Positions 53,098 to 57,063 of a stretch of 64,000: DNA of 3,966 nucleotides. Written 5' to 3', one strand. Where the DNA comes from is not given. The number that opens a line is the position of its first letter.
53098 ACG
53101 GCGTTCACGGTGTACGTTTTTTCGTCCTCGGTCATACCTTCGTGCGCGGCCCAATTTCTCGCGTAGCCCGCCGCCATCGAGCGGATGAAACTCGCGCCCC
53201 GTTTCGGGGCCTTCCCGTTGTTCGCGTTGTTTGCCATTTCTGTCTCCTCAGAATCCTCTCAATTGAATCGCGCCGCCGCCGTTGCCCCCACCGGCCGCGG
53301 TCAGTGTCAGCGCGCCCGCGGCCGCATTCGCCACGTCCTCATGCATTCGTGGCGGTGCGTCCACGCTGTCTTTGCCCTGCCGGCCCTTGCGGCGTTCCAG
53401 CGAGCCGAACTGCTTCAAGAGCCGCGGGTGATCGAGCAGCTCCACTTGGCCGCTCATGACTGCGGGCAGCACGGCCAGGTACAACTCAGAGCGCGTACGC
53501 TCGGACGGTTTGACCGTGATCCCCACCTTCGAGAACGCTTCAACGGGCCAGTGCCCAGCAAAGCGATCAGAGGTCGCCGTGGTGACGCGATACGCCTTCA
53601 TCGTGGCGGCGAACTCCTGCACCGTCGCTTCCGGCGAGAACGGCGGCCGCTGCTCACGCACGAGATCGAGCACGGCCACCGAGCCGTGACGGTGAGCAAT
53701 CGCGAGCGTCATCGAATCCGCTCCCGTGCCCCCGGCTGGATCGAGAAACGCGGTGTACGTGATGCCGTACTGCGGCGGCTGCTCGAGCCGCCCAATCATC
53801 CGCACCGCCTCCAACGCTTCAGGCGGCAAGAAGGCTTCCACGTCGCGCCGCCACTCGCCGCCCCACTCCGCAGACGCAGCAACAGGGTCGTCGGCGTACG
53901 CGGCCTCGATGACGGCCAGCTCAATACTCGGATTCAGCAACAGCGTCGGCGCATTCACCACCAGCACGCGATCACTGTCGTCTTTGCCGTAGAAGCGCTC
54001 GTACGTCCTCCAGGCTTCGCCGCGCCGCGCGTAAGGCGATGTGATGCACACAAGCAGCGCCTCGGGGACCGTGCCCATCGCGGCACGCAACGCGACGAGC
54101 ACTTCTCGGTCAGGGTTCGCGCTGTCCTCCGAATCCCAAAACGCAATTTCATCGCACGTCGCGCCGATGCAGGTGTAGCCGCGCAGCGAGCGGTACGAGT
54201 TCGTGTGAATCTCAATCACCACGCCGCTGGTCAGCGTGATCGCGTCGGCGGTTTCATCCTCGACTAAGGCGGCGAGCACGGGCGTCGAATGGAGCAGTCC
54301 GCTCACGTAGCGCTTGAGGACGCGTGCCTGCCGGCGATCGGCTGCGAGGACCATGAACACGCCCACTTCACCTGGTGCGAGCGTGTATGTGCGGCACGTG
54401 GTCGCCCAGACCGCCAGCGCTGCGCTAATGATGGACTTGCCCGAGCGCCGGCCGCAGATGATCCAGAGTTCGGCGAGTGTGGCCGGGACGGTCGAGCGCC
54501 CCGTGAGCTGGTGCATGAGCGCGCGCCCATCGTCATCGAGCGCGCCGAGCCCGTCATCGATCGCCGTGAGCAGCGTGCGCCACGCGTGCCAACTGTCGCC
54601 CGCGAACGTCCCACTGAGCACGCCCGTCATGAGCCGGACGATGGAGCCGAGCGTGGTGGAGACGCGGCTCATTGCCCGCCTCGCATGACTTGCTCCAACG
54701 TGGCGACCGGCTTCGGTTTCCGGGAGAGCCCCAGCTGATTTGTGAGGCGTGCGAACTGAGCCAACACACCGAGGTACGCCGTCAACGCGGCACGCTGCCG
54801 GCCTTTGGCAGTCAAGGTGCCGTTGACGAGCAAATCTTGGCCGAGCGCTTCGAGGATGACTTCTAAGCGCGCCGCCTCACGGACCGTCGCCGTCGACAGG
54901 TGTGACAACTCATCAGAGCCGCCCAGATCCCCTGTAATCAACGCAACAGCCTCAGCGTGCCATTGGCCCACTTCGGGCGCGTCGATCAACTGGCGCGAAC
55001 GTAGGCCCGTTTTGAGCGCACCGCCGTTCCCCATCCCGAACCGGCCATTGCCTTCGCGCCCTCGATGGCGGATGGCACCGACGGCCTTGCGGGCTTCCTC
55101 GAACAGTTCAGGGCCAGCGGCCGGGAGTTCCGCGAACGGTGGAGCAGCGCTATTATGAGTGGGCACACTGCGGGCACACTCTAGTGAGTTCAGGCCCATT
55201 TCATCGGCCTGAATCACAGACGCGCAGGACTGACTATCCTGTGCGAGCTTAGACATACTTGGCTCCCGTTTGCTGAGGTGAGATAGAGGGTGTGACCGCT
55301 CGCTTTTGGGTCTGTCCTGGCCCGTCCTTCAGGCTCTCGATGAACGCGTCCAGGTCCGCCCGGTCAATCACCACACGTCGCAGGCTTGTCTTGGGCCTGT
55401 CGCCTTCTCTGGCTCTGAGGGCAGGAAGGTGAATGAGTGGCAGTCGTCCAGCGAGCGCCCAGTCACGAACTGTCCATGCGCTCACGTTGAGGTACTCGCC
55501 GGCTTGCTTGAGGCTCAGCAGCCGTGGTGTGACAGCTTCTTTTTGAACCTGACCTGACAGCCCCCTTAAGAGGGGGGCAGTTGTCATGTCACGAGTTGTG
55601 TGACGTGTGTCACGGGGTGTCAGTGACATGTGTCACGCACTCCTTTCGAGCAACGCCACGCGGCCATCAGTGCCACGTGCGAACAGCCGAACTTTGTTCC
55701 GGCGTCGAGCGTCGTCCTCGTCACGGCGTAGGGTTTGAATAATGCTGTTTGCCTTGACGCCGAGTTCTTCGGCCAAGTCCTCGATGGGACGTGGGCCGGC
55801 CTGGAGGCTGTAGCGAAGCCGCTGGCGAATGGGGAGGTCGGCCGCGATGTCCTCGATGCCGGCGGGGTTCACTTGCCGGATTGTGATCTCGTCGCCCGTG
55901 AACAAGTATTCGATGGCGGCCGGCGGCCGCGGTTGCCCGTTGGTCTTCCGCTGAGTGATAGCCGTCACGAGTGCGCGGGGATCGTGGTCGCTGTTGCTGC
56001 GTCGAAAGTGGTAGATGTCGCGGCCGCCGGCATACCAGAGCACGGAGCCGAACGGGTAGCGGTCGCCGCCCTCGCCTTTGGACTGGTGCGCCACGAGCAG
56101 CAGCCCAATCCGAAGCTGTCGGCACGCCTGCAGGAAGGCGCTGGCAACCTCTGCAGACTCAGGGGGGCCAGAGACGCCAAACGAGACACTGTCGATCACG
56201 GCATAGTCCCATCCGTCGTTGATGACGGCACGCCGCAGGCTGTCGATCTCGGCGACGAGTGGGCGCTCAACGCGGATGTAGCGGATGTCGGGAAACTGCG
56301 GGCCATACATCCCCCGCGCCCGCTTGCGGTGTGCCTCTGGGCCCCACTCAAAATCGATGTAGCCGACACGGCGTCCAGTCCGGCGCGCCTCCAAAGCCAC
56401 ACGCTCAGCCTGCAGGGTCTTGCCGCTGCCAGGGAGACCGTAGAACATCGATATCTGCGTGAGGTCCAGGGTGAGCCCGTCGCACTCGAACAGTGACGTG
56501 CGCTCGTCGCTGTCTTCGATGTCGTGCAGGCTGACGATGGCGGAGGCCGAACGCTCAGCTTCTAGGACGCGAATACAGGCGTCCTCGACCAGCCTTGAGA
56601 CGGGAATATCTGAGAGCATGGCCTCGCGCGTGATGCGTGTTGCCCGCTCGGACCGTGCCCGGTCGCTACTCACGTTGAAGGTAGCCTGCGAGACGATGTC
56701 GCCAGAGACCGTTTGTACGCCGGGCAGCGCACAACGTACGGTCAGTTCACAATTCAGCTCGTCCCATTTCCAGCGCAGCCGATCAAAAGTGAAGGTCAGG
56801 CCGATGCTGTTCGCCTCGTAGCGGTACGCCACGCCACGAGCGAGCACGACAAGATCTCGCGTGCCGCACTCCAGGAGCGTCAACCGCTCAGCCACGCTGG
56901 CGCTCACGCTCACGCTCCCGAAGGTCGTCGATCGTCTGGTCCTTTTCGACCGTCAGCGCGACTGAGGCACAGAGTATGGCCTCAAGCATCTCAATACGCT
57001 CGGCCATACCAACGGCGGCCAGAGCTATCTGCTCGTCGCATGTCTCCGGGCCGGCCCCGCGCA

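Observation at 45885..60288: tRNA-Leu(UAA) sequence occurs three times, all breaking at the anticodon loop: orphan 3' part, intact gene, orphan 5' half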

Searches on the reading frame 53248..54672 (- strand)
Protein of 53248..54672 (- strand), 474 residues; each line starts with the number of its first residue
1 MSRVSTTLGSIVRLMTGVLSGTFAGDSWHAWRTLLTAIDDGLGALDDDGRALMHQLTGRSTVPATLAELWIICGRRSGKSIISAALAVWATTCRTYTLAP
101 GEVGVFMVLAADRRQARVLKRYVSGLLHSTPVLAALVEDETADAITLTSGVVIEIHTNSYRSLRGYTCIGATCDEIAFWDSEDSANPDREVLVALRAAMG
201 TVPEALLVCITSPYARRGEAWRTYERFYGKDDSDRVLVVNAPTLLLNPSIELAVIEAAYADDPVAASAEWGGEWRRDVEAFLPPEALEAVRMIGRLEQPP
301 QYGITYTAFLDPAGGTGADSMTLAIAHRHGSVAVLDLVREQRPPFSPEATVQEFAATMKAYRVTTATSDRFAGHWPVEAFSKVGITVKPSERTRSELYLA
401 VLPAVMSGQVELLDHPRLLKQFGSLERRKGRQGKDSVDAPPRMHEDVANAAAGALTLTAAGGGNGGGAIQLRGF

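Call 8: search_protein_families(library=pfam, proteins=[window:53248-54672:-], max_evalue=0.01)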
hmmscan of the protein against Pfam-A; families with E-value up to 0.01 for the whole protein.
window:53248-54672:- (474 aa): 1 family
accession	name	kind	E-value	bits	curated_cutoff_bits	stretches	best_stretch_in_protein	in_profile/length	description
PF03354.21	TerL_ATPase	-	0.0048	17.1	23.7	1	61-199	16-147/178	Terminase large subunit, ATPase domain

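Call 63: search_protein_families(library=phrogs, proteins=[window:53248-54672:-], max_evalue=0.001)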
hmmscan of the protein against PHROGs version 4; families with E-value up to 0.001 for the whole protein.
window:53248-54672:- (474 aa): 3 families
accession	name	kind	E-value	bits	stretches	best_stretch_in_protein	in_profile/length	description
phrog_2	-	head and packaging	3.4e-21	76.7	1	71-370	282-534/807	terminase large subunit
phrog_9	-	head and packaging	2.1e-13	51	1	68-225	225-373/812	terminase large subunit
phrog_17415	-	head and packaging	5e-06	25.8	1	162-273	516-645/940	terminase large subunit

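Call 93: search_protein_families(library=padloc, proteins=[window:53248-54672:-], max_evalue=0.001)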
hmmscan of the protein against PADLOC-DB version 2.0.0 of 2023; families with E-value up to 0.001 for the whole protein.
window:53248-54672:- (474 aa): 0 families

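Call 94: search_protein_families(library=ncbifam, proteins=[window:53248-54672:-], max_evalue=0.001)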
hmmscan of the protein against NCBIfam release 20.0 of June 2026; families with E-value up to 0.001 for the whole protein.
window:53248-54672:- (474 aa): 1 family
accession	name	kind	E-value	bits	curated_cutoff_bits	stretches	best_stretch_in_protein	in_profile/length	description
NF033889.1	termin_lrg_T7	equivalog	8.1e-05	21.6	150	0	69-137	35-96/500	phage terminase large subunit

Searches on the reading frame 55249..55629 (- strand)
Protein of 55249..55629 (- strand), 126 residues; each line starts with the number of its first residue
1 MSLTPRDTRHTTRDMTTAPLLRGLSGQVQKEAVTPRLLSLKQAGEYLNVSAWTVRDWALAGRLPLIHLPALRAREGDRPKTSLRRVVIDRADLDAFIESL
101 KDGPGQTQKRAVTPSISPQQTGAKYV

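Call 9: search_protein_families(library=pfam, proteins=[window:55249-55629:-], max_evalue=0.01)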
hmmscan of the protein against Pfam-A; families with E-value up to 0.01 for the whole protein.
window:55249-55629:- (126 aa): 1 family
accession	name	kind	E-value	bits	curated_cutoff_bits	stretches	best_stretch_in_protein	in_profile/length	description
PF12728.13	HTH_17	-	1.2e-07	32.3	27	1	37-99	1-49/51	Helix-turn-helix domain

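Call 63: search_protein_families(library=phrogs, proteins=[window:55249-55629:-], max_evalue=0.001)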
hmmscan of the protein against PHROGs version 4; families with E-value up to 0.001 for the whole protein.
window:55249-55629:- (126 aa): 1 family
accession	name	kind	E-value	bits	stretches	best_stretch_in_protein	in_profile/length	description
phrog_66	-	integration and excision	1.7e-10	42.1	1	25-122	81-166/412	excisionase and transcriptional regulator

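Call 94: search_protein_families(library=ncbifam, proteins=[window:55249-55629:-], max_evalue=0.001)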
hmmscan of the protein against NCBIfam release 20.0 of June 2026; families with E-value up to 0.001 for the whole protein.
window:55249-55629:- (126 aa): 1 family
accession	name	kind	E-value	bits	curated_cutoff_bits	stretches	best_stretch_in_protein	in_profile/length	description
TIGR01764.1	excise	domain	2.3e-05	24.7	28.8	0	37-65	1-29/49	excisionase family DNA-binding protein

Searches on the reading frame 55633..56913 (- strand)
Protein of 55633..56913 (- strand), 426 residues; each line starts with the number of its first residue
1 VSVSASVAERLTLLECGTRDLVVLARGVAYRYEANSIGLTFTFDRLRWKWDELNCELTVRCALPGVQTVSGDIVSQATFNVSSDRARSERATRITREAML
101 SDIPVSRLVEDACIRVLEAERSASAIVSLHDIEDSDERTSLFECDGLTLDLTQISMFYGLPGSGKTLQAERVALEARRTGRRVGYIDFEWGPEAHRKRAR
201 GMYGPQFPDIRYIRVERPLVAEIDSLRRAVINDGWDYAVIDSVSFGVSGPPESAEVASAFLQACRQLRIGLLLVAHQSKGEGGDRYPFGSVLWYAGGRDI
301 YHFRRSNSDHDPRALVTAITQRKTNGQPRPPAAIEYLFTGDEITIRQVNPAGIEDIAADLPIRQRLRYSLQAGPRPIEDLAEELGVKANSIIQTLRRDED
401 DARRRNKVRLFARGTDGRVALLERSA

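Call 9: search_protein_families(library=pfam, proteins=[window:55633-56913:-], max_evalue=0.01)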
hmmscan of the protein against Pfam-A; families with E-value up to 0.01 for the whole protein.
window:55633-56913:- (426 aa): 1 family
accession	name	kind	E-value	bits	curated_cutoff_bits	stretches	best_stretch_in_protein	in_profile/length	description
PF13481.12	AAA_25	-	2.7e-05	24.3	27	1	149-280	30-193/195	AAA domain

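Call 63: search_protein_families(library=phrogs, proteins=[window:55633-56913:-], max_evalue=0.001)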
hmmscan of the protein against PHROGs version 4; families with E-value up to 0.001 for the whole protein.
window:55633-56913:- (426 aa): 1 family
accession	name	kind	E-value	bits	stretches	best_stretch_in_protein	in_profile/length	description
phrog_239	-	DNA, RNA and nucleotide metabolism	0.00013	22.1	0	152-286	358-526/801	DNA primase/helicase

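Call 93: search_protein_families(library=padloc, proteins=[window:55633-56913:-], max_evalue=0.001)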
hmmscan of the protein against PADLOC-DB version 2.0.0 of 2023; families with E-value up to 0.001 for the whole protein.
window:55633-56913:- (426 aa): 1 family
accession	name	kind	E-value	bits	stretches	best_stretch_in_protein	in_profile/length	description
PDLC04140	mad8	-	0.00078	17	0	149-198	24-70/314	mads_8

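Call 94: search_protein_families(library=ncbifam, proteins=[window:55633-56913:-], max_evalue=0.001)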
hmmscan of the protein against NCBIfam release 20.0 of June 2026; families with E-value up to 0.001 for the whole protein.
window:55633-56913:- (426 aa): 0 families
